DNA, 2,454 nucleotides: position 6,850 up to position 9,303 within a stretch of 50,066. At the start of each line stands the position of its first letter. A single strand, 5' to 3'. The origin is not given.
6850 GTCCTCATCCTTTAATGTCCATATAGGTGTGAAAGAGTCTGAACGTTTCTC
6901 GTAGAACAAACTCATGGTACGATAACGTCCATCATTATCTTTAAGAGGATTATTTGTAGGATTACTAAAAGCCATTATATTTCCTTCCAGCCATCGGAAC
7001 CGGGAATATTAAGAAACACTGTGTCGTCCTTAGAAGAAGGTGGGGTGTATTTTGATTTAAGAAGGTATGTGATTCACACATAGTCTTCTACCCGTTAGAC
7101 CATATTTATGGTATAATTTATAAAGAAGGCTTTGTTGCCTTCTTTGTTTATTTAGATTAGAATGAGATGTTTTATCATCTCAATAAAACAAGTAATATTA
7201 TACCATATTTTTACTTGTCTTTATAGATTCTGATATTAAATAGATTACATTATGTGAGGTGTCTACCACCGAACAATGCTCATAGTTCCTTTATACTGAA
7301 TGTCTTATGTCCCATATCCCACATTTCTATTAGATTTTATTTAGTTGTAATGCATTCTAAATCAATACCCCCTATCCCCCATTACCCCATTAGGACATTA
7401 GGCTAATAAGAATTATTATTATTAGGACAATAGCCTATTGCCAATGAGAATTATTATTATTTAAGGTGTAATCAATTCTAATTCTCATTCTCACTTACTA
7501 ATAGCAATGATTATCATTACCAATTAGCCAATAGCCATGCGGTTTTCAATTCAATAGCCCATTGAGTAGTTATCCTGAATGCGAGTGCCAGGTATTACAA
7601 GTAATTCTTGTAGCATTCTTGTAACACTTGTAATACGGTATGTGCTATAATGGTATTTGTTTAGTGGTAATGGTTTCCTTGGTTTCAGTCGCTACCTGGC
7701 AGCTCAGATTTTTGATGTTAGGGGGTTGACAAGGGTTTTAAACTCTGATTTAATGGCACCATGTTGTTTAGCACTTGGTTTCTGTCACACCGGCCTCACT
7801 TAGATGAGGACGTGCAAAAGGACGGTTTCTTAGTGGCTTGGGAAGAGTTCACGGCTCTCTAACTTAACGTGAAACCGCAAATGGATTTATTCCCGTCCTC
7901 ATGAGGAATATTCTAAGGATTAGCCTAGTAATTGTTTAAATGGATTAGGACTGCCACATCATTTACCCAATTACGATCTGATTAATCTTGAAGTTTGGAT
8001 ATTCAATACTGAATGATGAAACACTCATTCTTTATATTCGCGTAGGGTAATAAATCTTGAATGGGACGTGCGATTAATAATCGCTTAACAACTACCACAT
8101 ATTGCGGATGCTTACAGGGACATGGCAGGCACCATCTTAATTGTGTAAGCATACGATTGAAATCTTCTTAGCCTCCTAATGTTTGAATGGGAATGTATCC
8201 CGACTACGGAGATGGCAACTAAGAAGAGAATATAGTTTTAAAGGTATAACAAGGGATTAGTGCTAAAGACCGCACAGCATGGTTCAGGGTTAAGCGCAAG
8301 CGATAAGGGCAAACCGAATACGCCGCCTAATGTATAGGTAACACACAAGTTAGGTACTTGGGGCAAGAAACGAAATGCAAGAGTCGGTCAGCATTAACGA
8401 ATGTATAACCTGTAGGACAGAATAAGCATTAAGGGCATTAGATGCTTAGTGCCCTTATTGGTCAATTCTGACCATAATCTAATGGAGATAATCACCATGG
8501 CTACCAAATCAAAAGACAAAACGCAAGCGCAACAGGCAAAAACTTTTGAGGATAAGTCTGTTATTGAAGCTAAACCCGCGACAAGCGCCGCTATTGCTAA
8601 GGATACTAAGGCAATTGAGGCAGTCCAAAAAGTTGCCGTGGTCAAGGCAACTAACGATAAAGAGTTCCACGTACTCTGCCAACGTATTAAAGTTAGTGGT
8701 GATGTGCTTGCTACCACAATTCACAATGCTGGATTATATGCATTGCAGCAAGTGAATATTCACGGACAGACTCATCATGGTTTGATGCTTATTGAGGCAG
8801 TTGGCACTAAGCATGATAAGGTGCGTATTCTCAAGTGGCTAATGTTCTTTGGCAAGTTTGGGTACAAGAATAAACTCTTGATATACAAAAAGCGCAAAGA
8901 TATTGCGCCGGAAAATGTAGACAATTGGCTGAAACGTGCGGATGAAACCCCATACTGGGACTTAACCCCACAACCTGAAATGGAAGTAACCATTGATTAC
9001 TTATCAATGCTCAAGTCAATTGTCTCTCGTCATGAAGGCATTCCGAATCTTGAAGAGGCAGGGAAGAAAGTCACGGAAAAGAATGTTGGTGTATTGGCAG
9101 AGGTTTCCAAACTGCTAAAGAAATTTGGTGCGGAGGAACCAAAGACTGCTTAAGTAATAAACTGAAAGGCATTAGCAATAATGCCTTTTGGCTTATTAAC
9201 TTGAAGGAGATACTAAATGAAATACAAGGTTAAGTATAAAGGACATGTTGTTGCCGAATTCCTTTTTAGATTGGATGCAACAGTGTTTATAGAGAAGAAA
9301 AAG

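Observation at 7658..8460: Candidate 0.7-0.8 kb structured non-coding RNA (or an unusually long structured leader) fed by tandem sigma70-type promoters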

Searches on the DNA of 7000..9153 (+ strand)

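Call 4: search_rna_families(source=window, start=7000, end=8600, threshold=evalue, max_evalue=10, show_alignments=3)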
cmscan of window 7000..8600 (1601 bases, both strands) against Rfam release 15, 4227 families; matches with E-value up to 10: 12.
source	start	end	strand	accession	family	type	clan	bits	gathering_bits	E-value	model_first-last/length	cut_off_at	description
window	7140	7197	+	RF03602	mir-8250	Gene; miRNA;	-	20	80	1.2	1-60/60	no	mir-8250 microRNA precursor family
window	7395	7441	-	RF02732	JA04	Gene; sRNA;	-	19.5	81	9.9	1-81/81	no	Aggregatibacter sRNA JA04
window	7928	7966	-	RF00607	SNORD98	Gene; snRNA; snoRNA; CD-box;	-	19.3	50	1.2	1-65/65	no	Small nucleolar RNA SNORD98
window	7328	7419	-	RF03146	RAGATH-9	Gene; sRNA;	-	18.9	75.2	2.3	1-173/173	no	RAGATH-9 RNA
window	7114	7191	-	RF02059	STnc50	Gene; sRNA;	-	18.7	55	5.3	1-84/84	no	Salmonella enterica sRNA STnc40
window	7112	7169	+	RF02733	ToxT_thermometer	Cis-reg; thermoregulator;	-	18.4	81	8.9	1-71/71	no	ToxT 5' UTR thermometer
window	7121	7201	+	RF02527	SSRC38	Gene; sRNA;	-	17.9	80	3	1-166/166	no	Streptococcus sRNA SSRC38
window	8255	8283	+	RF04266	mir-9412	Gene; miRNA;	-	17.5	70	5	1-64/64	no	mir-9412 microRNA precursor family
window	7093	7182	-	RF01197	snR39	Gene; snRNA; snoRNA; CD-box;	CL00054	17.5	40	6.9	1-95/95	no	Small nucleolar RNA snR39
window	8407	8480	-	RF00895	mir-786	Gene; miRNA;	-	17.4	93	2.5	1-90/90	no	mir-786 microRNA precursor family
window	7429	7532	-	RF01418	HIV_POL-1_SL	Cis-reg;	-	17.4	54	3.5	1-113/113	no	HIV pol-1 stem loop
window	8419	8469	+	RF03975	mir-5881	Gene; miRNA;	-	16.4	87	2.6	1-67/67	no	mir-5881 microRNA precursor family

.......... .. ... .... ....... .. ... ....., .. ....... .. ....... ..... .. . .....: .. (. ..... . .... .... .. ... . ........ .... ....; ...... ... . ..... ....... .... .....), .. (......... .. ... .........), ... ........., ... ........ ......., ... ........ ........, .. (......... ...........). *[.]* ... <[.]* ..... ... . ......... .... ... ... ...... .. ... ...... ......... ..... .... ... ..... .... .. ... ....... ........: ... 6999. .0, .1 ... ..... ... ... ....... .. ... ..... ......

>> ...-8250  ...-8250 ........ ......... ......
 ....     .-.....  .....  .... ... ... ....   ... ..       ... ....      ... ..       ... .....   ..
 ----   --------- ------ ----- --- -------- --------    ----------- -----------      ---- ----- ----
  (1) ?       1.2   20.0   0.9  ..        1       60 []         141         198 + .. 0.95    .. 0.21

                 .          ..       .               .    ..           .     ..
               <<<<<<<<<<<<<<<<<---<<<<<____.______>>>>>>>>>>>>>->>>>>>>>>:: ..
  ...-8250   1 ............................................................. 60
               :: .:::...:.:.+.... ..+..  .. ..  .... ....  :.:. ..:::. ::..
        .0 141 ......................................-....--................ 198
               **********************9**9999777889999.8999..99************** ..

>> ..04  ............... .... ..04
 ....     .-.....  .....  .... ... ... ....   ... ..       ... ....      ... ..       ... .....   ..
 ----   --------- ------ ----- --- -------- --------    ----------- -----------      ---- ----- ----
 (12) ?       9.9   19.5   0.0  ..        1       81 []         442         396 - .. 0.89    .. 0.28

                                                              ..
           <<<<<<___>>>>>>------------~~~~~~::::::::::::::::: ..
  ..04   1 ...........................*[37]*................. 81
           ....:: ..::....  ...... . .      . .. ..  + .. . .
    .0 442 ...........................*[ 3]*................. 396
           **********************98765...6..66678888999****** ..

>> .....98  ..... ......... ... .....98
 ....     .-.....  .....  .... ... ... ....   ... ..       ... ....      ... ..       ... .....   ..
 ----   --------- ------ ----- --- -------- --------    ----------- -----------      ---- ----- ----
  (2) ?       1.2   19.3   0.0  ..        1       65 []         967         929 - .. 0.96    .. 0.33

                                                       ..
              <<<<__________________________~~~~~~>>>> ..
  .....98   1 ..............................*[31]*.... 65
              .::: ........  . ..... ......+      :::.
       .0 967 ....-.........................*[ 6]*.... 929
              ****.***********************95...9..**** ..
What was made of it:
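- On GOLLD / ROOL / HEARO / any Rfam 15 family: Only noise (E at least 1.2, at most 20 bits) in 7000-8600 (call 4).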

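Call 5: search_dna_similar(query=window:7000-8600:+, collection=phages, mode=distant, max_rows=30)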
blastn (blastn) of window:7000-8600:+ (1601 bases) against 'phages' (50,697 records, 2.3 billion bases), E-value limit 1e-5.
Records with a match: 1; places in all: 1; records where one place covers at least 80% of the query: 0.
Best place of each record, by identity: 60-80% 1.
By first word of the organism name: Caudoviricetes 1.
By host as written in the record: - 1.
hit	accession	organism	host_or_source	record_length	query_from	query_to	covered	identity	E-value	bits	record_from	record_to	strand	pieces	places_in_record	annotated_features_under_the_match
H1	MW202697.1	Caudoviricetes sp.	Manatee Spring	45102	305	400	6%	77.0%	3e-9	71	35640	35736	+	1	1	hypothetical protein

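Call 28: search_rna_families(sources=[L001, L002], threshold=evalue, max_evalue=1)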
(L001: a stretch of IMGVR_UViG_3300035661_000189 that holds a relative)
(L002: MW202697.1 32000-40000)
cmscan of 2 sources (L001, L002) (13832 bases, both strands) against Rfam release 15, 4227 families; matches with E-value up to 1: 0.
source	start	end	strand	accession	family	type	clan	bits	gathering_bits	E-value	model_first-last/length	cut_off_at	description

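Call 85: search_dna_similar(query=L017:2990-3485:+, collection=phages, mode=distant, max_evalue=1, max_rows=15)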
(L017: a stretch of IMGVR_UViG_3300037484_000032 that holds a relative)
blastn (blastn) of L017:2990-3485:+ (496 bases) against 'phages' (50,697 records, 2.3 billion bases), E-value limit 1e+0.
No match.

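Call 100: build_rna_model(alignment_id=A10)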
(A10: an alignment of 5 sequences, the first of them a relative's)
Model R1 built from alignment A10 (5 sequences, 271 columns); structure: RNAalifold consensus.
model positions 254; base pairs 39; branch points 3; effective number of sequences 2.18; information 0.59 bits per position. Calibrated on 0.2 Mb of random sequence (short: E-values are rough).
structure used (alignment columns):
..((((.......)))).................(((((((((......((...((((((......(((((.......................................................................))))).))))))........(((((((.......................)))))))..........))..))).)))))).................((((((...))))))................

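Call 101: search_with_rna_model(model_id=R1, sources=[window, L008, L009, L011, L023, L027, L017, L029, L016, L033, L001, L003, L004, L007, L021, L013, L015, L024, L012, L002], max_evalue=10, make_alignment=true)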
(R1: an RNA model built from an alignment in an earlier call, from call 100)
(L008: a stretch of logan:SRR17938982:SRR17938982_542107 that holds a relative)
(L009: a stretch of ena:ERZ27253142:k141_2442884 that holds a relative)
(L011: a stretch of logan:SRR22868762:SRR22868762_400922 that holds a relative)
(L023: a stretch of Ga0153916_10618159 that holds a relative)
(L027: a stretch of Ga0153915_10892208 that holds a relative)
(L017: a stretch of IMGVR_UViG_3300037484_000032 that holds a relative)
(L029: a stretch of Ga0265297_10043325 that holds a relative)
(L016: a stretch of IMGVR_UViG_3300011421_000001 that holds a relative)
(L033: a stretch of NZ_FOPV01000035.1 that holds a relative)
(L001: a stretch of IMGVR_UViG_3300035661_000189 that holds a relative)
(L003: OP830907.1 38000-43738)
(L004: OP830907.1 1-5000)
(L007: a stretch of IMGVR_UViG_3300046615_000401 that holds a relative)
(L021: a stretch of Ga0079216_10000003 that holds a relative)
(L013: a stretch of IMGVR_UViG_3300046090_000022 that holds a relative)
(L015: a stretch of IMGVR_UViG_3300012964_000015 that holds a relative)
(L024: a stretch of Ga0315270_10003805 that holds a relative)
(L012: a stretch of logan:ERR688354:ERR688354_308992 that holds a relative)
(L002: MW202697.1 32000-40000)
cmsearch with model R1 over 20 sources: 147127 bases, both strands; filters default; matches with E-value up to 10: 13.
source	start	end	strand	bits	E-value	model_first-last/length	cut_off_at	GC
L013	3073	3325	+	258.9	7.6e-60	1-254/254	no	0.35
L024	278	540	+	252.2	3e-58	1-254/254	no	0.4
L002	4269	4502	+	213.3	6.4e-49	1-254/254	no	0.48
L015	2864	3115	+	209.1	6.6e-48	1-254/254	no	0.39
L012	1032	1245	+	186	2.2e-42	1-254/254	no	0.4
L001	4351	4617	+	116.8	8.8e-26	1-254/254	no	0.42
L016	3064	3332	+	50.6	6.5e-10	1-254/254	no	0.43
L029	2494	2725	+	38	6.6e-07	1-254/254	no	0.48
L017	3006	3196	+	29.9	5.8e-05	1-254/254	no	0.53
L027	203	417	+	24.4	0.0012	1-254/254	no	0.48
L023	117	351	+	22.6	0.0032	1-254/254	no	0.5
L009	746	813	+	21.4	0.0065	1-254/254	no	0.37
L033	4329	4573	-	17.1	0.068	1-254/254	no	0.47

Alignment A11: 13 matches aligned to the model, 534 columns, each read 5' to 3' on its own strand. Consensus structure (alignment columns), stored with it:
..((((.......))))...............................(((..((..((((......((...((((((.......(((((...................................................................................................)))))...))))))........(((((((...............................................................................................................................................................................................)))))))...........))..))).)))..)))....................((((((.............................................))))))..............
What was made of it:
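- A model built from group B alone finds group C at E 6e-10 to 3e-3, L009 at E 0.0065 and L033 at E 0.068 (call 101).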

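Call 102: search_with_rna_model(model_id=R1, source=window, filters=off, max_evalue=10, show_alignments=1)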
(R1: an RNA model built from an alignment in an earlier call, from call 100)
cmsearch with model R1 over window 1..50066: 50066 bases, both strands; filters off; matches with E-value up to 10: 14.
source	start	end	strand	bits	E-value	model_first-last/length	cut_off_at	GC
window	7994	8098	+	11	0.67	1-254/254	no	0.34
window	13614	13738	+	9.9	1.2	1-254/254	no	0.37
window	11868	12068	+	9.5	1.5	1-254/254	no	0.37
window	29783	29887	+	9.1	1.9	1-254/254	no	0.37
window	26481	26565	-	8.9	2.1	58-139/254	no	0.34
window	36075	36138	-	7.8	4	1-254/254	no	0.31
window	18940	19017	+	7.7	4.2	61-138/254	no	0.24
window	49858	49941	-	7.5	4.7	1-254/254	no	0.43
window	24401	24475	+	7.1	5.8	1-254/254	no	0.43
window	17885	17997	-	6.6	7.7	1-254/254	no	0.32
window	23805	23885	+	6.4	8.3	1-254/254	no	0.36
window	41807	41897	-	6.4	8.6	1-254/254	no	0.37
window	44426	44486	-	6.3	9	1-254/254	no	0.46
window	11963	12016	-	6.2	9.3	1-254/254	no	0.33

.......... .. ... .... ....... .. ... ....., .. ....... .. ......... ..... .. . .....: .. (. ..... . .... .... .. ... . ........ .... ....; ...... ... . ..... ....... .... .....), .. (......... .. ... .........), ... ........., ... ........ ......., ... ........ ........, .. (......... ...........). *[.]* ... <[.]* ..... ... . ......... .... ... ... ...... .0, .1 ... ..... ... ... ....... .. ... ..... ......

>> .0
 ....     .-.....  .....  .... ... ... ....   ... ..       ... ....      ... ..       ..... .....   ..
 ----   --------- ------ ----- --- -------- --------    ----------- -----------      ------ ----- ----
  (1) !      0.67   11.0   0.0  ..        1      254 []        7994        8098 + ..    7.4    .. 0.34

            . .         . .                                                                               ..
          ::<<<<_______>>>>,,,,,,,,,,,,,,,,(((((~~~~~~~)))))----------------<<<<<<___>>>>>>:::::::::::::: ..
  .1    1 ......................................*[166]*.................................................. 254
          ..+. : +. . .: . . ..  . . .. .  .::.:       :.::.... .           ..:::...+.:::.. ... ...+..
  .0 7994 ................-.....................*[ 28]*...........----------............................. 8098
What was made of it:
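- The group-B model does not find the window significantly (top hit at the right place, E 0.67, call 102).
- Tried and rejected: Whole-core model from group B. It did not detect the window significantly (E 0.67, call 102).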

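Call 119: search_rna_families(sources=[L017, L023, L033, L016, L024, L009, L011], threshold=evalue, max_evalue=1)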
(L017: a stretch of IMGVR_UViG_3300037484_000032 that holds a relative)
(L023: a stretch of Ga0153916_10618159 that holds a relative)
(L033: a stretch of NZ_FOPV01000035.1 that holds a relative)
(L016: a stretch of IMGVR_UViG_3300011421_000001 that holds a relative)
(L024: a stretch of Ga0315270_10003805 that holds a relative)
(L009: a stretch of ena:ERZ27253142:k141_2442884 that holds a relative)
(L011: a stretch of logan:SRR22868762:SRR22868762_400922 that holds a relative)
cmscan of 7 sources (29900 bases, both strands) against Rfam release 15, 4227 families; matches with E-value up to 1: 3.
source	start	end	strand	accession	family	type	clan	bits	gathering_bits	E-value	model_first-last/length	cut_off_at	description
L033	7386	7458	+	RF00005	tRNA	Gene; tRNA;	CL00001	73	29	2.1e-14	1-71/71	no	tRNA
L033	7386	7459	-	RF04354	Plastid-ycf2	Cis-reg;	-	30.4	65.7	0.013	1-75/75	no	Plastid-ycf2 5UTR RNA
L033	7420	7458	-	RF04351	Plastid-psbl-rps4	Cis-reg;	-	24.3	68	0.47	1-53/53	no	Plastid-psbl-rps4 3UTR RNA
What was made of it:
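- On GOLLD / ROOL / HEARO / any Rfam 15 family: Nothing at E up to 1 in the RNA regions of 9 relatives (calls 28, 119).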
